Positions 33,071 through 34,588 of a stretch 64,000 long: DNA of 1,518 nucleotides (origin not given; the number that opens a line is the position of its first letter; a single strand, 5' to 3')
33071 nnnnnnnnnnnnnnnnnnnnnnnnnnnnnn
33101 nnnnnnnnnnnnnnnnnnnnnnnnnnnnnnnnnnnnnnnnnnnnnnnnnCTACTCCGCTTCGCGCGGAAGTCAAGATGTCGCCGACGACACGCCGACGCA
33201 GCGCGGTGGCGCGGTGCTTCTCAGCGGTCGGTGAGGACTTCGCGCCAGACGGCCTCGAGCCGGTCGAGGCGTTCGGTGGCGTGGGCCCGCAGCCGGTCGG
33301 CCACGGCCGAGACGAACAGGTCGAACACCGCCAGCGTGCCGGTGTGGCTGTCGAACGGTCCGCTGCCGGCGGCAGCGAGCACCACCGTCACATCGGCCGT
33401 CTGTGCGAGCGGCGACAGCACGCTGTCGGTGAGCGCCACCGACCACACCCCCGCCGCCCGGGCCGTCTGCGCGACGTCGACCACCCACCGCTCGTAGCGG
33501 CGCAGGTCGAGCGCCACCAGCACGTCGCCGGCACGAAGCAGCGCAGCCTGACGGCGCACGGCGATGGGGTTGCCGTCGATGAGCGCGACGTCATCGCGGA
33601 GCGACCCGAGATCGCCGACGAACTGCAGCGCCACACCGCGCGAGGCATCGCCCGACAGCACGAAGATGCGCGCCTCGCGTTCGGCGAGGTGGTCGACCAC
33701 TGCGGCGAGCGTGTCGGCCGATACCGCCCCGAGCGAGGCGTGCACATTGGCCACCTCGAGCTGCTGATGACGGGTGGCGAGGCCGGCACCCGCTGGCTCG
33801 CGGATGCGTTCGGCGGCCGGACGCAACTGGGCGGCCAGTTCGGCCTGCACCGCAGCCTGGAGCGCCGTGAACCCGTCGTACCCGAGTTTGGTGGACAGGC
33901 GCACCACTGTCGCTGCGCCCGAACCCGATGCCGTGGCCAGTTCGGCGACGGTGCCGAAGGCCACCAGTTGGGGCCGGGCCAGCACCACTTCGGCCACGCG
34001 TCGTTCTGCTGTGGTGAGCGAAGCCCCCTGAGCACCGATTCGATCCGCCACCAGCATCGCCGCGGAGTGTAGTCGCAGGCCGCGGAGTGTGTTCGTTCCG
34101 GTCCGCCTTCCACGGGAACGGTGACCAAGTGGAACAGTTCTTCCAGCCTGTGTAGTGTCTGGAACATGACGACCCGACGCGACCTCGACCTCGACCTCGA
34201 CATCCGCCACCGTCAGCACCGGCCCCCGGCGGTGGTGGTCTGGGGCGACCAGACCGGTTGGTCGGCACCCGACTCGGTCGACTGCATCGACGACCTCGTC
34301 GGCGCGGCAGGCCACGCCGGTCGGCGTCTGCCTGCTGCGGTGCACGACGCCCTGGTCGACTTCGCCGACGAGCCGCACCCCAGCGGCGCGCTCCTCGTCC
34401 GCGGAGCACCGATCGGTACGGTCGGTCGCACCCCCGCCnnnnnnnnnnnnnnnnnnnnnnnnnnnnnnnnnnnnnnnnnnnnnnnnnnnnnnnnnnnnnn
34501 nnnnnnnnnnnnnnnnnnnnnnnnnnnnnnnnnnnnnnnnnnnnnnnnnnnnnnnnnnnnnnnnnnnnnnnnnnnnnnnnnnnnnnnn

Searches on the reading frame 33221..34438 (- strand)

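Call 7: search_protein_families(library=pfam, proteins=[window:33221-34438:-])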
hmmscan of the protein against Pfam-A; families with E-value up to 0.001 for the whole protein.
window:33221-34438:- (405 aa): 2 families
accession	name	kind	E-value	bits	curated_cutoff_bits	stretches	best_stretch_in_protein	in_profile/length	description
PF01418.23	HTH_6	-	8.7e-16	58.1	28.3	1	128-203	1-76/77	Helix-turn-helix domain, rpiR family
PF01380.27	SIS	-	7.1e-12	45.7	25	1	254-377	5-130/131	SIS domain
